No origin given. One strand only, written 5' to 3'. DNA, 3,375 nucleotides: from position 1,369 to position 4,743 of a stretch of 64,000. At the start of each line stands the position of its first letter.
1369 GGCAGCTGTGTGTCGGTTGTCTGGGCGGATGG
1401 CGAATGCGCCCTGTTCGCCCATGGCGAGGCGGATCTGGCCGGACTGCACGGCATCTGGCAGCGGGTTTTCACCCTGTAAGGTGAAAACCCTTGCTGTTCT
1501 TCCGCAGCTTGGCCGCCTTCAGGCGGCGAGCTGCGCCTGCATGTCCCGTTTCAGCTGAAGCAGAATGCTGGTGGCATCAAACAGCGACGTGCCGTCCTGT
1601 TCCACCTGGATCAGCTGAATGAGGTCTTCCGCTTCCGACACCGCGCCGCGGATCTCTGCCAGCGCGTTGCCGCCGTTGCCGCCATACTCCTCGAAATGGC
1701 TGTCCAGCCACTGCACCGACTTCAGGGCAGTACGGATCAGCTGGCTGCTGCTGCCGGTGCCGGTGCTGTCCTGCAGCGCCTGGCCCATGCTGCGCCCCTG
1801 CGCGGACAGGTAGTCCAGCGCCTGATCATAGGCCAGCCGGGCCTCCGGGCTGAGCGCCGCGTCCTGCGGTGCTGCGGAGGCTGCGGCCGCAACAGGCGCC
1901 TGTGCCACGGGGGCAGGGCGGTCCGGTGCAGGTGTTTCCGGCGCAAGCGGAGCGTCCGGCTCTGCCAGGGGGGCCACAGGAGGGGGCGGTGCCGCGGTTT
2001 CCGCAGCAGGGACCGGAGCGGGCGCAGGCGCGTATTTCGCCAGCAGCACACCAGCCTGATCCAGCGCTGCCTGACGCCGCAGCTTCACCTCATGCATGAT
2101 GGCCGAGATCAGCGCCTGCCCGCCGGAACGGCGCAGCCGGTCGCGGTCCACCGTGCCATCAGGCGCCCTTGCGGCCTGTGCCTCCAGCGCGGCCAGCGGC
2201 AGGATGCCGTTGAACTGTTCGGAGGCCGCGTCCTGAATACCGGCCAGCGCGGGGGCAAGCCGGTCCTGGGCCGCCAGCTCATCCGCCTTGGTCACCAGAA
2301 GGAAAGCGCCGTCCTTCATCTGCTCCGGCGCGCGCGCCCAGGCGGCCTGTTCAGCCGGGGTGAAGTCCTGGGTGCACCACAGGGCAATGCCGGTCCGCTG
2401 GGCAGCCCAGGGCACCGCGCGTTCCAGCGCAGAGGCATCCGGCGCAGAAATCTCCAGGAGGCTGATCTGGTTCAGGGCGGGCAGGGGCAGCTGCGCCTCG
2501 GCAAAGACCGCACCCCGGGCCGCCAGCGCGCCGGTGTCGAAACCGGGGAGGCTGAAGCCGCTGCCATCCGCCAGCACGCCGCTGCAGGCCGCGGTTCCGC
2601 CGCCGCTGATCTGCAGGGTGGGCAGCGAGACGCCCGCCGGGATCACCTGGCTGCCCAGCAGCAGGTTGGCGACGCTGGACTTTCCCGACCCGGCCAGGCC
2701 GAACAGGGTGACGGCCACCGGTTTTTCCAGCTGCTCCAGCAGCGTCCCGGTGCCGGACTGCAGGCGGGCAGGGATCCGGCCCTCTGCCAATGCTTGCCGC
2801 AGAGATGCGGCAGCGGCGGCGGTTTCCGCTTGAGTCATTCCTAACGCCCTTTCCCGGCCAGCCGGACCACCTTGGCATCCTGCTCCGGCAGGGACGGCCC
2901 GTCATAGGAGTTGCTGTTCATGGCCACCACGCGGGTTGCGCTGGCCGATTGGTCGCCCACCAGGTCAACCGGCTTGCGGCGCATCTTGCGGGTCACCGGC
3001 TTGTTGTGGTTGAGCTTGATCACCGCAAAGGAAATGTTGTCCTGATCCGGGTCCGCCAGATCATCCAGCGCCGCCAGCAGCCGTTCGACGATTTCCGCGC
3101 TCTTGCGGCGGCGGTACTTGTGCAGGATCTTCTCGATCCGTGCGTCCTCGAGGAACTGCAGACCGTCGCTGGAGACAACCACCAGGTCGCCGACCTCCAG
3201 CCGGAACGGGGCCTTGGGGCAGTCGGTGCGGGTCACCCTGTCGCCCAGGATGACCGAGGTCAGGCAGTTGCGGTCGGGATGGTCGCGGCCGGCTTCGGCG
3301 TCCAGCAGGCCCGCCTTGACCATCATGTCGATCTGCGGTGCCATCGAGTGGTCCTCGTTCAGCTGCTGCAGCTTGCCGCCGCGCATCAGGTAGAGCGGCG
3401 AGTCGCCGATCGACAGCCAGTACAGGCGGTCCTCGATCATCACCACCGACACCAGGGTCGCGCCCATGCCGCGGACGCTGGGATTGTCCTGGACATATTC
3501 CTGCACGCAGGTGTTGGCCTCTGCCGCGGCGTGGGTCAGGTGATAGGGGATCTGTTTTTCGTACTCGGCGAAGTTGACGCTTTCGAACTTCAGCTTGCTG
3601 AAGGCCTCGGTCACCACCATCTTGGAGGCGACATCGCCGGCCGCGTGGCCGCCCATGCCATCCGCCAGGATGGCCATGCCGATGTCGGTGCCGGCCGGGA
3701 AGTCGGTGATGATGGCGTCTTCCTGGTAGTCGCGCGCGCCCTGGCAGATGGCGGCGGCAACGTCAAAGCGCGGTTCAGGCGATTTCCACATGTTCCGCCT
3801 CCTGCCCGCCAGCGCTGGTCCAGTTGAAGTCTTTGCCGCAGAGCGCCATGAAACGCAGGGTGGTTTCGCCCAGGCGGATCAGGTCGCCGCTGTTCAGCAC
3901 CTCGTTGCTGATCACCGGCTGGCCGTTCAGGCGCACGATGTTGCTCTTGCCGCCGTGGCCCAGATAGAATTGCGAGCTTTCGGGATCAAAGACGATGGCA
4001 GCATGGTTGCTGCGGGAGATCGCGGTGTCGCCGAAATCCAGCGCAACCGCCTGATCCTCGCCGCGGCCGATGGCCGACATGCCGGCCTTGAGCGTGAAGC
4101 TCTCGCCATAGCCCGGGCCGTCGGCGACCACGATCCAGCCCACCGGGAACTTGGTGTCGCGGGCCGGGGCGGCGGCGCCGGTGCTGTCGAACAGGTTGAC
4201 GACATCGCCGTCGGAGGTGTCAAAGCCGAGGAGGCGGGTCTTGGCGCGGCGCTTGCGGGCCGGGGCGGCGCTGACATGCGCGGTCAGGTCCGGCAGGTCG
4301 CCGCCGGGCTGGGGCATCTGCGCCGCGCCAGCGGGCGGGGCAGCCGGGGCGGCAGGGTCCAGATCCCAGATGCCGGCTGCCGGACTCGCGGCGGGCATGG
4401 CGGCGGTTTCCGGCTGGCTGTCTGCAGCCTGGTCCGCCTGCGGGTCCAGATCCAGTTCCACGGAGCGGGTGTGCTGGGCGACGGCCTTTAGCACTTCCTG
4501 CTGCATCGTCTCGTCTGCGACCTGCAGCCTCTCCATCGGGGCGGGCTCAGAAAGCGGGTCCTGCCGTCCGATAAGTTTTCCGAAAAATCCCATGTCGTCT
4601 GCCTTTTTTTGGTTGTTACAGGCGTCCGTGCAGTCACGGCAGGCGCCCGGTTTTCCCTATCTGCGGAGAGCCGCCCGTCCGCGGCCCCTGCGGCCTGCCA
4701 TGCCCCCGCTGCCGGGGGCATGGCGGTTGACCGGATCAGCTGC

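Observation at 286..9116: Undescribed-looking signalling island: Hanks kinase + PP2C + FHA wired to a P-loop GTPase, two Roadblock-like proteins and two secreted LysM-SBP fusions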

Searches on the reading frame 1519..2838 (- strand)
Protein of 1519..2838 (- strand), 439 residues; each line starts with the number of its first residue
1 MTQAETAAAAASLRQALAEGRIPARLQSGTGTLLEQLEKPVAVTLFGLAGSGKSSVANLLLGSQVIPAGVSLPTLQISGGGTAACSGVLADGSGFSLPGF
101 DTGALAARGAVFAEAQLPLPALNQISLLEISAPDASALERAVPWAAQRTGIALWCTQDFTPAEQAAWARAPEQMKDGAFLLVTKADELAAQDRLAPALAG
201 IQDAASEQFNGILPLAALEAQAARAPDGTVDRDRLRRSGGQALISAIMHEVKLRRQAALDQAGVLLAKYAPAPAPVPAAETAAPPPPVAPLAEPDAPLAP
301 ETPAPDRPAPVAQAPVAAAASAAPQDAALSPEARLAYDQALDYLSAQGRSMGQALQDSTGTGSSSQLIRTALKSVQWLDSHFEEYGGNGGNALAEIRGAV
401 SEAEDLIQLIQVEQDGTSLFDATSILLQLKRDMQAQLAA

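Call 3: search_protein_families(library=pfam, proteins=[window:1519-2838:-], max_evalue=0.1)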
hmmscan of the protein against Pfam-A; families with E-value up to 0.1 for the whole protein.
window:1519-2838:- (439 aa): 2 families
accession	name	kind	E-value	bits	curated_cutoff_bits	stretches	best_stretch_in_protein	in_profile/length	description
PF00350.29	Dynamin_N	-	0.0075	16.8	27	1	43-72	1-30/168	Dynamin family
PF03193.22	RsgA_GTPase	-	0.058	13.6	30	0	27-65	94-131/174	RsgA GTPase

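Call 4: search_protein_families(library=ncbifam, proteins=[window:1519-2838:-], max_evalue=0.1)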
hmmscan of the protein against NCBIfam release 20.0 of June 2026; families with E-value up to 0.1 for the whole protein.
window:1519-2838:- (439 aa): 2 families
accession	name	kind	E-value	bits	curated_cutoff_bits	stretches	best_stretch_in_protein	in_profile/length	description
NF052648.1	DynmDynABac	equivalog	0.0097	13.8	1600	1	39-69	609-639/1187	dynamin GTPase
NF000908.1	PRK00089.1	equivalog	0.021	14.1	237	0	163-222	98-155/291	GTPase Era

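Call 13: find_homologous_proteins(query=window:1519-2838:-)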
Query window:1519-2838:- (439 aa): 9 proteins with E <= 0.001 among 8000 candidates.
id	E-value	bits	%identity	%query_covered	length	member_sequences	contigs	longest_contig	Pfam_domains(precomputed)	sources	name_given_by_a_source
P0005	4.0e-258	875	97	100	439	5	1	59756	-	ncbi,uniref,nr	ncbi:hypothetical protein N6L27_22440 [Leisingera sp. SS27]|uniref:hypothetical protein n=1 Tax=Leis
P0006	1.5e-252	856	96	100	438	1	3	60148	-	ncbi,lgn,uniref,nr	ncbi:hypothetical protein [Leisingera sp. ANG-M7]|uniref:hypothetical protein n=1 Tax=Leisingera sp.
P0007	2.0e-239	813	90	100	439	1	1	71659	-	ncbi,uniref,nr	ncbi:hypothetical protein K3725_21970 (plasmid) [Leisingera sp. S132]|uniref:hypothetical protein n=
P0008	6.1e-239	811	92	100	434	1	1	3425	-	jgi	jgi:hypothetical protein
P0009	3.5e-231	786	89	100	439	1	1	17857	-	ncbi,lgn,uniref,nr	ncbi:hypothetical protein [Leisingera sp. ANG59]|uniref:hypothetical protein n=1 Tax=Leisingera sp. 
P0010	4.3e-161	555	67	100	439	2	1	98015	-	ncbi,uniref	ncbi:hypothetical protein [Leisingera sp. S232]|uniref:hypothetical protein n=1 Tax=Leisingera sp. S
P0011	1.1e-156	541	63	100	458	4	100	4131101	-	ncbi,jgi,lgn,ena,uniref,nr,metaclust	ncbi:hypothetical protein KQ247_14060 [Ruegeria pomeroyi]|uniref:G domain-containing protein n=2 Tax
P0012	1.5e-114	402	46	100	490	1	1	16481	-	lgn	-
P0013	1.2e-54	205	40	60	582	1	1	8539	-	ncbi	-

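Call 14: find_encoding_contigs(protein=P0011, flank=10000, max_places=2)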
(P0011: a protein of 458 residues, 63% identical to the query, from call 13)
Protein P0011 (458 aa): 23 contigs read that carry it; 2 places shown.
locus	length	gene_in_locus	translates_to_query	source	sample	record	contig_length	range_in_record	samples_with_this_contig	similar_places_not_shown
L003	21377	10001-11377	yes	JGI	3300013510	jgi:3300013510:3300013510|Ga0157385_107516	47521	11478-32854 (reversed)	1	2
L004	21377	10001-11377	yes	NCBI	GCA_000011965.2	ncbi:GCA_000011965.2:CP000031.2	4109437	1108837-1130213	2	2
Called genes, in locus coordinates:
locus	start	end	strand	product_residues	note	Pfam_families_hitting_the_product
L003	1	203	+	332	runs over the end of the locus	PF12625:Arabinose_bd, PF12833:HTH_18, PF00165:HTH_AraC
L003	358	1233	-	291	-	PF03279:Lip_A_acyltrans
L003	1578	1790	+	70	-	-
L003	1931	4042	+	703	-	PF00069:Pkinase, PF01636:APH (faint), PF03109:ABC1 (weak), PF07714:PK_Tyr_Ser-Thr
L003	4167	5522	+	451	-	-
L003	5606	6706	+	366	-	-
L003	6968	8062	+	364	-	PF01476:LysM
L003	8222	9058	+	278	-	PF16697:Yop-YscD_cpl (weak), PF00498:FHA (weak)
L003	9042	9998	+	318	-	PF00481:PP2C (weak), PF13672:PP2C_2, PF07228:SpoIIE (faint)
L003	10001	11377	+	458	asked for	-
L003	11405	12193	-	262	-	-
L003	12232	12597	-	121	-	-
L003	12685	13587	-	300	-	PF00350:Dynamin_N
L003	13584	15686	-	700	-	PF00350:Dynamin_N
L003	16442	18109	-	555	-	PF00890:FAD_binding_2, PF03486:HI0933_like (faint), PF12831:FAD_oxidored (weak), PF13450:NAD_binding_8 (weak)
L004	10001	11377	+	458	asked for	-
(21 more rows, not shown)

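Call 15: find_encoding_contigs(protein=P0012, flank=10000, max_places=2)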
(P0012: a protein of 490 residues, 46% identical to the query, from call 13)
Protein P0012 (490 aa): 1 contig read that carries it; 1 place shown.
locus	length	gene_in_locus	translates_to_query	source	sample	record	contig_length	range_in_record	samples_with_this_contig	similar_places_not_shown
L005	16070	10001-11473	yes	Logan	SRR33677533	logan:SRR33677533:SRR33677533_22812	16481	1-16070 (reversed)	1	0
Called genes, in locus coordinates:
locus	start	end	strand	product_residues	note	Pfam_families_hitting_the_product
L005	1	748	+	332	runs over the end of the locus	PF13641:Glyco_tranf_2_3, PF00535:Glycos_transf_2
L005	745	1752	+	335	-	PF03706:LPG_synthase_TM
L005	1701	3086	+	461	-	PF07992:Pyr_redox_2 (faint), PF00890:FAD_binding_2 (weak), PF01266:DAO, PF01593:Amino_oxidase, PF12831:FAD_oxidored (weak), PF13450:NAD_binding_8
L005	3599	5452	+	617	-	PF00069:Pkinase, PF07714:PK_Tyr_Ser-Thr, PF01636:APH (faint), PF03109:ABC1 (weak)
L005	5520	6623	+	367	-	-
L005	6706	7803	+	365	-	PF01476:LysM (weak)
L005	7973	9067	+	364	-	PF16697:Yop-YscD_cpl (weak), PF00498:FHA (weak)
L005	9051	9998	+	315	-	PF13672:PP2C_2, PF07228:SpoIIE (faint)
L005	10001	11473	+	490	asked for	-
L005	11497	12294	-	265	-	-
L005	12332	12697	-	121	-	-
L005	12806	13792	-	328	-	PF00350:Dynamin_N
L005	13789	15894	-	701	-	PF00009:GTP_EFTU (faint), PF00350:Dynamin_N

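Call 16: find_encoding_contigs(protein=P0013, flank=10000, max_places=2)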
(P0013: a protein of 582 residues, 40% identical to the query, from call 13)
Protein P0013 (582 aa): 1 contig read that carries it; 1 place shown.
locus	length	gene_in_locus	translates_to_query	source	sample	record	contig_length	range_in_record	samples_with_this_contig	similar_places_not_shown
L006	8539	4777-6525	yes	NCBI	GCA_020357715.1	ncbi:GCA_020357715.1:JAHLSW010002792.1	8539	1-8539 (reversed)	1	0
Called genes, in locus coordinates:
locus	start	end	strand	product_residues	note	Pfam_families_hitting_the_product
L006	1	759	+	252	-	?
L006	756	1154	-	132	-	-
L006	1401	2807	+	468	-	PF01163:RIO1 (weak), PF00069:Pkinase, PF01636:APH (faint), PF07714:PK_Tyr_Ser-Thr, PF06293:Kdo (weak), PF03109:ABC1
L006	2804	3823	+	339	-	PF16697:Yop-YscD_cpl, PF00498:FHA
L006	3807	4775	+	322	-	PF00481:PP2C (weak), PF13672:PP2C_2, PF07228:SpoIIE (faint)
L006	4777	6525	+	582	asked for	-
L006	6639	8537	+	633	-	?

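Call 32: find_related_loci(query=A4, collection=genome_contigs, flank=10000)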
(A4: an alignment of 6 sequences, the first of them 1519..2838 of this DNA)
Query A4 (439 aa) in genome_contigs; peptide patterns used: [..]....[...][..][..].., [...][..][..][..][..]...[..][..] (x = any residue, [..] = any of these).
163 stretches matched a pattern; 47 encode a relative of the query (tblastn E <= 1e-3); 47 distinct loci.
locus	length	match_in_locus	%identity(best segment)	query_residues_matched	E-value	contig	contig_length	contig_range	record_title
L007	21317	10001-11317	97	1-439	0e+0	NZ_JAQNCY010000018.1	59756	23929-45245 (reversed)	Leisingera sp. SS27 contig18, whole genome shotgun sequence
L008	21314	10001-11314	96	1-439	0e+0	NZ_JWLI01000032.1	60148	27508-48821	Leisingera sp. ANG-M7 contig_32, whole genome shotgun sequence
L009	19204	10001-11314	93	1-439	0e+0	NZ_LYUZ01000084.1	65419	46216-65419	Leisingera sp. JC1 scaffold22.1, whole genome shotgun sequence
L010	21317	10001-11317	67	1-439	3e-148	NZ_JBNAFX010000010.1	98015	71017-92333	Leisingera sp. S232 Scaffold10, whole genome shotgun sequence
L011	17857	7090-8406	89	1-439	0e+0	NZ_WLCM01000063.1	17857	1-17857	Leisingera sp. ANG59 scaffold63.1, whole genome shotgun sequence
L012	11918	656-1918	43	17-439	5e-99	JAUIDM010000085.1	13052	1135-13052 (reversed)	MAG: Alphaproteobacteria bacterium isolate 7_bin.73 NODE_4097_length_13052_cov_1.862747, whole genome shotgun sequence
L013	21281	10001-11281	42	12-439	2e-93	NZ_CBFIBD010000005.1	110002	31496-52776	MAG: Yoonia sp. isolate Co_bin_557_indstr Co_bin_557_indstr_c5, whole genome shotgun sequence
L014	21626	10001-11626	45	12-438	3e-69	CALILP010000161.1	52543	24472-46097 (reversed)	MAG: uncultured Rhodobacteraceae bacterium isolate R2_Bin_Bin_84_sub_1 genome assembly, contig: c_000000012657, whole ge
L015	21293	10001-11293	36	12-439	9e-69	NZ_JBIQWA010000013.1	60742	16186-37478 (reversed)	Marivita sp. S0852 scaffold13, whole genome shotgun sequence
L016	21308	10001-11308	37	10-438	5e-66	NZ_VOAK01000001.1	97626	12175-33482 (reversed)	Gemmobacter aquaticus strain A1-9 NODE_10, whole genome shotgun sequence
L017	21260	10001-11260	36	33-439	3e-65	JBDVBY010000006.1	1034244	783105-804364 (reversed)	MAG: Paracoccaceae bacterium isolate CB.42.M.D5_127_83 CB_42_M_D5_127_83_000000000006, whole genome shotgun sequence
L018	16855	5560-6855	35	13-439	2e-64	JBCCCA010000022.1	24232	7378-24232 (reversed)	MAG: Pseudomonadota bacterium isolate P01_A01_bin.48 k141_435990_length_24232_cov_75.5165, whole genome shotgun sequence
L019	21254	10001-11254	33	13-439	5e-64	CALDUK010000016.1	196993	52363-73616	MAG: uncultured Rhodobacteraceae bacterium isolate L4_Bin_Bin_37_1 genome assembly, contig: c_000001430026, whole genome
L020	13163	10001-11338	34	11-439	1e-63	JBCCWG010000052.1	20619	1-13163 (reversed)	MAG: Pseudomonadota bacterium isolate P01_E01_bin.7 k141_1273301_length_20619_cov_55.9727, whole genome shotgun sequence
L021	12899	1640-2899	35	33-439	3e-63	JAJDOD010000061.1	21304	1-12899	MAG: Silicimonas sp. isolate MASabin.3 k141_2643658, whole genome shotgun sequence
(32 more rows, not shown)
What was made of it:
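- Tried and rejected: The G439 alignment A4 was used instead (call 32).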

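Call 52: search_solved_structures(query=A7, max_evalue=1)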
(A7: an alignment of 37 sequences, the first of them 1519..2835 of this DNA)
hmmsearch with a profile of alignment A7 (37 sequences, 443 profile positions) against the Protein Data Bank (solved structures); distinct sequences matched with E-value up to 1: 144 (the best 60 are shown).
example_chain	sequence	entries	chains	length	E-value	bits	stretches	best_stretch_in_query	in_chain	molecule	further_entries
5owv_C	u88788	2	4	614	9.4e-11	44.8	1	14-224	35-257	GTP-binding protein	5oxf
7am2_BU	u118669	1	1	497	6.4e-06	28.9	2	41-71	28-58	GTPase Der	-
8csp_a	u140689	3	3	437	1.1e-05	28.1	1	40-79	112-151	GTPase Era, mitochondrial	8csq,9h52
7aoi_XL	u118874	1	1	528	2.2e-05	27.2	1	42-63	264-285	GTP-binding protein, putative,mt-EngA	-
6yxx_EA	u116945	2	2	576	2.6e-05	26.9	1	42-63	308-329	mt-EngA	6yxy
2j68_A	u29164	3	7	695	5.3e-05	25.9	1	37-97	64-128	BACTERIAL DYNAMIN-LIKE PROTEIN | DYNAMIN FAMILY PROTEIN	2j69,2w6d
4dcs_A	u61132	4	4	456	6.3e-05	25.6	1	41-75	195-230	GTP-BINDING PROTEIN ENGA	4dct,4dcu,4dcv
2hjg_A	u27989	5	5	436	0.00011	24.9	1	41-75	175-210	GTP-binding protein engA | GTPase Der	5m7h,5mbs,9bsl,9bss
9bs0_W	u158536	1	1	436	0.00012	24.7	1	41-75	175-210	GTPase Der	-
5dn8_A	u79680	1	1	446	0.0017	20.9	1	42-67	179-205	GTPase Der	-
8vkw_4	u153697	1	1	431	0.0038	19.7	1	43-79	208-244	GTPase HflX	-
8vio_4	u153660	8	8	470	0.0043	19.6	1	43-79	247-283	GTPase HflX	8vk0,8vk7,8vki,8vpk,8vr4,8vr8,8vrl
8kab_h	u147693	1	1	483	0.0045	19.5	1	43-79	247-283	GTPase HflX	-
5go4_A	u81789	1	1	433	0.0046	19.5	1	41-105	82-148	Mitofusin-1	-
5gnt_A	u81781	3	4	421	0.0051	19.3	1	41-105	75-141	Mitofusin-1 | Mitofusin-1,Mitofusin-1 fusion protein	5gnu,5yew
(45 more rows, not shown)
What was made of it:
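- G439 profile to C. jejuni DLP2, 9e-11 (call 52).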

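Call 55: search_protein_families(library=padloc, proteins=[window:1519-2838:-], max_evalue=0.01)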
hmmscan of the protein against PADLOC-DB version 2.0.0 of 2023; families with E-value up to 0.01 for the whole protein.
window:1519-2838:- (439 aa): 0 families

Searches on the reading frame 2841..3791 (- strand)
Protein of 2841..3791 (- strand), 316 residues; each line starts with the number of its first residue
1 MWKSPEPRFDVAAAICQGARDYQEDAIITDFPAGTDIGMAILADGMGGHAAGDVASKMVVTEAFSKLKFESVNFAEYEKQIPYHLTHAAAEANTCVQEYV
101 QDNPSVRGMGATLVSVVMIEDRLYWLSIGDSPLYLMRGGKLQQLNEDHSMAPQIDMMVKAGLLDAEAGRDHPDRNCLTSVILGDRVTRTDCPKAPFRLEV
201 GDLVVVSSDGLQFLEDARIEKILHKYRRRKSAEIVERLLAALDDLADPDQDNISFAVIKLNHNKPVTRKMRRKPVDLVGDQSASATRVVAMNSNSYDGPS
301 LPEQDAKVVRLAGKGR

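Call 3: search_protein_families(library=pfam, proteins=[window:2841-3791:-], max_evalue=0.1)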
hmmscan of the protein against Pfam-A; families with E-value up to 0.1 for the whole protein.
window:2841-3791:- (316 aa): 3 families
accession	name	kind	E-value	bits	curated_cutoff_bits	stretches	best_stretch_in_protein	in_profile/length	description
PF13672.11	PP2C_2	-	3.8e-11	43.4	24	1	24-220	13-176/209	Protein phosphatase 2C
PF00481.26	PP2C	-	2.9e-06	27.6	20.3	1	16-150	8-142/255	Protein phosphatase 2C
PF07228.17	SpoIIE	-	1.5e-05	25.5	25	0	189-259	111-190/192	Stage II sporulation protein E (SpoIIE)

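Call 4: search_protein_families(library=ncbifam, proteins=[window:2841-3791:-], max_evalue=0.1)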
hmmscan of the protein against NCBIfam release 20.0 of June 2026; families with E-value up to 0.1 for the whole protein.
window:2841-3791:- (316 aa): 2 families
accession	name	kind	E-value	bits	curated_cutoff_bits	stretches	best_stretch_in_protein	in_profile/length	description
NF033484.1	Stp1_PP2C_phos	equivalog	5.5e-44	150.4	230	1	20-258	8-231/232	Stp1/IreP family PP2C-type Ser/Thr phosphatase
NF011149.0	PRK14559.1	equivalog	7.5e-16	58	374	1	38-225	412-596/642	serine/threonine phosphatase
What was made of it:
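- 2841..3791 (-): PP2C-type Ser/Thr phosphatase (the eraser). PP2C_2 3.8e-11; Stp1/IreP-type PP2C 5.5e-44 (calls 3, 4).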

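Call 55: search_protein_families(library=padloc, proteins=[window:2841-3791:-], max_evalue=0.01)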
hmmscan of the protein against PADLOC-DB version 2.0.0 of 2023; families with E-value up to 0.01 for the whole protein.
window:2841-3791:- (316 aa): 0 families

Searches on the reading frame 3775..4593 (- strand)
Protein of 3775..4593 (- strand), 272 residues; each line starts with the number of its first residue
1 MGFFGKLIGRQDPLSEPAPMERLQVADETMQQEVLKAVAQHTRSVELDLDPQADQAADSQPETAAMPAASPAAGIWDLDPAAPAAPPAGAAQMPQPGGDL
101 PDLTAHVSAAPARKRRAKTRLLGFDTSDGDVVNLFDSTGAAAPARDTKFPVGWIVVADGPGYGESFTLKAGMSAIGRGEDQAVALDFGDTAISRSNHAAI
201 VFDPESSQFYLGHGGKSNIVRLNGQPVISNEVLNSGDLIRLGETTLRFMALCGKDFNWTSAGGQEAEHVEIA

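Call 3: search_protein_families(library=pfam, proteins=[window:3775-4593:-], max_evalue=0.1)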
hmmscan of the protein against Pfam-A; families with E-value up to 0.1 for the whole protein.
window:3775-4593:- (272 aa): 2 families
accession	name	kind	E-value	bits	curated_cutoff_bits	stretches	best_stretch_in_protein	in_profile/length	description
PF00498.31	FHA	-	3.1e-07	31.2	20.7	1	175-242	3-67/67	FHA domain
PF16697.10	Yop-YscD_cpl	-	2.3e-06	28.2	33.2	1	157-249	3-91/94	Inner membrane component of T3SS, cytoplasmic domain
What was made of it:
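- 3775..4593 (-): FHA-domain protein (phospho-threonine reader). The N-terminal part is disordered. A near-invariant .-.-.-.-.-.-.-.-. motif lies ~30 aa before the FHA domain. FHA 3.1e-7 (call 3).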

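Call 4: search_protein_families(library=ncbifam, proteins=[window:3775-4593:-], max_evalue=0.1)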
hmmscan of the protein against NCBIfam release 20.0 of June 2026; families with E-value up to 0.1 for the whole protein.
window:3775-4593:- (272 aa): 3 families
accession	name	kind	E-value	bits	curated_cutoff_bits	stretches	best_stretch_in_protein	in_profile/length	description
NF049868.1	FhaB_Rv0019c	equivalog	1.2e-06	28.6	125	1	143-247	58-157/158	FHA domain-containing protein FhaB/FipA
NF052573.1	HisKinEspAMyxo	equivalog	7.5e-06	24.2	1400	1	161-248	36-119/755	serine histidine kinase EspA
NF041660.2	oxygluDhInhib_OdhI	equivalog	2.7e-05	24.1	200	1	152-250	37-129/130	oxoglutarate dehydrogenase inhibitor Odhl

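Call 55: search_protein_families(library=padloc, proteins=[window:3775-4593:-], max_evalue=0.01)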
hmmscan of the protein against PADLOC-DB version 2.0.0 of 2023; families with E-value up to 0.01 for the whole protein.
window:3775-4593:- (272 aa): 0 families
